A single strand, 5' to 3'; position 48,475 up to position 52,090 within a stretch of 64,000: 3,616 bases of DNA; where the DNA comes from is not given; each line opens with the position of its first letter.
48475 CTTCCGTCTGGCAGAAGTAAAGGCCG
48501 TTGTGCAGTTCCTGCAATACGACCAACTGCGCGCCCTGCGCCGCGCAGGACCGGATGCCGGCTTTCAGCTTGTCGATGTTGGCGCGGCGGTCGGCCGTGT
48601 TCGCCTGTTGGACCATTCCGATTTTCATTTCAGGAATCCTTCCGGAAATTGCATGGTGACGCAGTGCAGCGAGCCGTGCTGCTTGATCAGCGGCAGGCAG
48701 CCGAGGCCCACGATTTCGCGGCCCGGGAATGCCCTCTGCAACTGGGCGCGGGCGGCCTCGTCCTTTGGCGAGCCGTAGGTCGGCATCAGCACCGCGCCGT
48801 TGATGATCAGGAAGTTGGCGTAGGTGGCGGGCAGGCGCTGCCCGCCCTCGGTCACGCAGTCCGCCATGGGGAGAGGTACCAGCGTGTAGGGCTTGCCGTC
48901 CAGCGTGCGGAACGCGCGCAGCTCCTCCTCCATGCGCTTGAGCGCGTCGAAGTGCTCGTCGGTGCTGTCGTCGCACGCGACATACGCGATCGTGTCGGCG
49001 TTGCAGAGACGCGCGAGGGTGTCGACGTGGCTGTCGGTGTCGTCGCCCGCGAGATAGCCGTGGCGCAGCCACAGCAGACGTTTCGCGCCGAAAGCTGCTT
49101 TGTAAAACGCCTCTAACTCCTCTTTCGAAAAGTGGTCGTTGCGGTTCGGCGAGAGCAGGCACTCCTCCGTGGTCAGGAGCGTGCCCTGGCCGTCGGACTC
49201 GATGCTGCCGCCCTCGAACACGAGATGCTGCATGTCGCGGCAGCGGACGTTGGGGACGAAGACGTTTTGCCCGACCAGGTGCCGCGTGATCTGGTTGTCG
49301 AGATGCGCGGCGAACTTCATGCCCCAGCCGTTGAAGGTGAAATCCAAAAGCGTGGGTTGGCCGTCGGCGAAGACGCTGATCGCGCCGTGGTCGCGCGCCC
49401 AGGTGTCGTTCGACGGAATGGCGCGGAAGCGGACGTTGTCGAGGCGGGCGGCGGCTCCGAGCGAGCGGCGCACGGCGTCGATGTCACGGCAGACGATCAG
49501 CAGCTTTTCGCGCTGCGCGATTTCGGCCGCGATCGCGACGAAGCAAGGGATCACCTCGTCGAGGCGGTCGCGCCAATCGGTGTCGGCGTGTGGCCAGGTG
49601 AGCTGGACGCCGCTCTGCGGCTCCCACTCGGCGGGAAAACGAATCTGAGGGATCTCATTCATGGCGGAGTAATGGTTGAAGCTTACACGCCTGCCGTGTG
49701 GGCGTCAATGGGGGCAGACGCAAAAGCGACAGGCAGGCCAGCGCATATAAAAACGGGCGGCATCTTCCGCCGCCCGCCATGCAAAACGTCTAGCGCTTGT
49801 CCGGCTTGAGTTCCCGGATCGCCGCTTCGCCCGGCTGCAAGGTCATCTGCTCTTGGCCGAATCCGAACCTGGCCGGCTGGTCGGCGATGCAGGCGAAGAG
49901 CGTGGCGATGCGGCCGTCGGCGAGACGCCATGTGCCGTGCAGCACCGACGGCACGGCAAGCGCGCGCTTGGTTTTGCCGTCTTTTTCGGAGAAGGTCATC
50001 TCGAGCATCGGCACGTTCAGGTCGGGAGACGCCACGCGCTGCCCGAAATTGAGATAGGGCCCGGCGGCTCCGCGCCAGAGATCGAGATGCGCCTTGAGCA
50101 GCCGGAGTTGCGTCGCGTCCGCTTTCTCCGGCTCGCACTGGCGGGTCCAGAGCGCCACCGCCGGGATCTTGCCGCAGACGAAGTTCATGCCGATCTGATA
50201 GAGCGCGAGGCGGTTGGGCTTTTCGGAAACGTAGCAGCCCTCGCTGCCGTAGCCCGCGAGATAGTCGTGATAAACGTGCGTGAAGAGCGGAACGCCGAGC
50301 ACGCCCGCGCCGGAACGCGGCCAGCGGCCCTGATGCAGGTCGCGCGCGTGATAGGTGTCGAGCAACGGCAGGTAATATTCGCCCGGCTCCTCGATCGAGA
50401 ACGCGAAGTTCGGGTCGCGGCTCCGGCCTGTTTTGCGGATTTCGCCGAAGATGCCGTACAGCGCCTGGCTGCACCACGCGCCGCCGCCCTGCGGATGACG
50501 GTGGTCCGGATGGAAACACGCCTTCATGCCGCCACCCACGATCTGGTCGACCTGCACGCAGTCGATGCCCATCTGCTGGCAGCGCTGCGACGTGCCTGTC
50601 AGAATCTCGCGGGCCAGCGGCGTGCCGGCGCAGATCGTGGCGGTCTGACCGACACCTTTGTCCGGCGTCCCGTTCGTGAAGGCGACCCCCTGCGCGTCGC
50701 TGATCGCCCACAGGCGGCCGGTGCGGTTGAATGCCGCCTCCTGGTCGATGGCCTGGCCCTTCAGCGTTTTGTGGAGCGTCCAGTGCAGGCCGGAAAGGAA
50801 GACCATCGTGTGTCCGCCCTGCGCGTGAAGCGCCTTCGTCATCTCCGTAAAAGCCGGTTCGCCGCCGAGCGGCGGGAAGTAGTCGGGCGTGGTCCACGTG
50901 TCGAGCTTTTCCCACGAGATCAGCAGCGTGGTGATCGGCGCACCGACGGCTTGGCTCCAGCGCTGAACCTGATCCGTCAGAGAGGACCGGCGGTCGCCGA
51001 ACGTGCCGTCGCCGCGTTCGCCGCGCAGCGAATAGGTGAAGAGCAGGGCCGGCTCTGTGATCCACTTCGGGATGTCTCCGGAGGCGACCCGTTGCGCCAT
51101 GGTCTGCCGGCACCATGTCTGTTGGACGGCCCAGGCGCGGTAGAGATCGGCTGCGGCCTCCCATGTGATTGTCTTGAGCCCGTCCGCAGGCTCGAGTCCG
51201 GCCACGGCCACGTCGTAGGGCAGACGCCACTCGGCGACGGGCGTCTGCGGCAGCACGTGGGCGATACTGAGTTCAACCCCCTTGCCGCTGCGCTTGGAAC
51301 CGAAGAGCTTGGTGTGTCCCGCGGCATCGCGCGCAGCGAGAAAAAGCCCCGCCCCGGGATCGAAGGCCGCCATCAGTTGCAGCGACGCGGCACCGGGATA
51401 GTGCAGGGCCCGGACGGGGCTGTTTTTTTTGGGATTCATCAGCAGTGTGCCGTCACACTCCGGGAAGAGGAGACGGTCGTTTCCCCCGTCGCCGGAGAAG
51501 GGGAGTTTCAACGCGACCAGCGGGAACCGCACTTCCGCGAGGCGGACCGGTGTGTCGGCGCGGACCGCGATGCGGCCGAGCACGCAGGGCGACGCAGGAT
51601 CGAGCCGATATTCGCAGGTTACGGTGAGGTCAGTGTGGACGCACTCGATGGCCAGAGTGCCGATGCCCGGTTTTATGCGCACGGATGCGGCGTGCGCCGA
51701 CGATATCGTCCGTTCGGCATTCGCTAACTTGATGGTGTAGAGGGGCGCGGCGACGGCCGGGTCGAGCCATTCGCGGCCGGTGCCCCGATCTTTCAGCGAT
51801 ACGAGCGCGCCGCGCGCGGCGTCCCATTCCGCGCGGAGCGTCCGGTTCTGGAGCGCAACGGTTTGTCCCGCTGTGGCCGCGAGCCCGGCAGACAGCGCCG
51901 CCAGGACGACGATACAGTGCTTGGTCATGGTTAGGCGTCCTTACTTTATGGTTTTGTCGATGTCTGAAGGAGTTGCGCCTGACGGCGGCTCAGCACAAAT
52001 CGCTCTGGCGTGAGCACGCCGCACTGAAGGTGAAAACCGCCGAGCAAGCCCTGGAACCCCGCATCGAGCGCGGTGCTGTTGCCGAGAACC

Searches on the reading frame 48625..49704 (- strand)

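Call 24: search_protein_families(library=pfam, proteins=[window:48625-49704:-], max_evalue=0.001)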
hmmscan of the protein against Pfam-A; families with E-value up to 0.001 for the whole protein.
window:48625-49704:- (359 aa): 1 family
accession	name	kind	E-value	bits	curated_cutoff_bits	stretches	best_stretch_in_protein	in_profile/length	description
PF04371.20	PAD_porph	-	5.8e-119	397.5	25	1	22-354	1-321/321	Porphyromonas-type peptidyl-arginine deiminase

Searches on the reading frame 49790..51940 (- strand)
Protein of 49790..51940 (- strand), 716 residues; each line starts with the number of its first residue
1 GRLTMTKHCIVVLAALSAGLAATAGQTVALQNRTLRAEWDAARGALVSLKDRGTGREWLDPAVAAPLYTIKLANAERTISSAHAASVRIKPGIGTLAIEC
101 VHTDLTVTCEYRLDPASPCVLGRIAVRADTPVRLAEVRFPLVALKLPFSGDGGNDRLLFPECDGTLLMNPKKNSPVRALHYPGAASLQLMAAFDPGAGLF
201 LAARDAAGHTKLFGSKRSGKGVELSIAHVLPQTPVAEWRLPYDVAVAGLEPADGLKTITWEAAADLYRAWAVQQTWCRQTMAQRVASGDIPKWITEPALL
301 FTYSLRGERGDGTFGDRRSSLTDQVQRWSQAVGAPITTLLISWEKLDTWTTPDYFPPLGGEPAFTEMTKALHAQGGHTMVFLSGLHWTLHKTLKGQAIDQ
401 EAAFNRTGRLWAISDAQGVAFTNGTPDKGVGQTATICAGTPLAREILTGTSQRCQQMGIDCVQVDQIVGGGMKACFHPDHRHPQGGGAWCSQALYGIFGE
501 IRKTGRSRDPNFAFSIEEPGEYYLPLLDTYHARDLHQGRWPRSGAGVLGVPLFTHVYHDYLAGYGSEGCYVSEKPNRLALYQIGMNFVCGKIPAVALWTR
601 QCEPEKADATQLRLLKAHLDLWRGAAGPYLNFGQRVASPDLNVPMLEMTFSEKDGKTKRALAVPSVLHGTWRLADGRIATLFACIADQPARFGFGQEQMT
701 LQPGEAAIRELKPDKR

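Call 24: search_protein_families(library=pfam, proteins=[window:49790-51940:-], max_evalue=0.001)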
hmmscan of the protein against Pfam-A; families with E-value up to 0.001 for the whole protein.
window:49790-51940:- (716 aa): 1 family
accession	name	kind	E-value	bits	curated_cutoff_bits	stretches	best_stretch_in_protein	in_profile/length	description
PF19773.5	DUF6259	-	3.9e-45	154.7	28.7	1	259-565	15-297/300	Domain of unknown function (DUF6259)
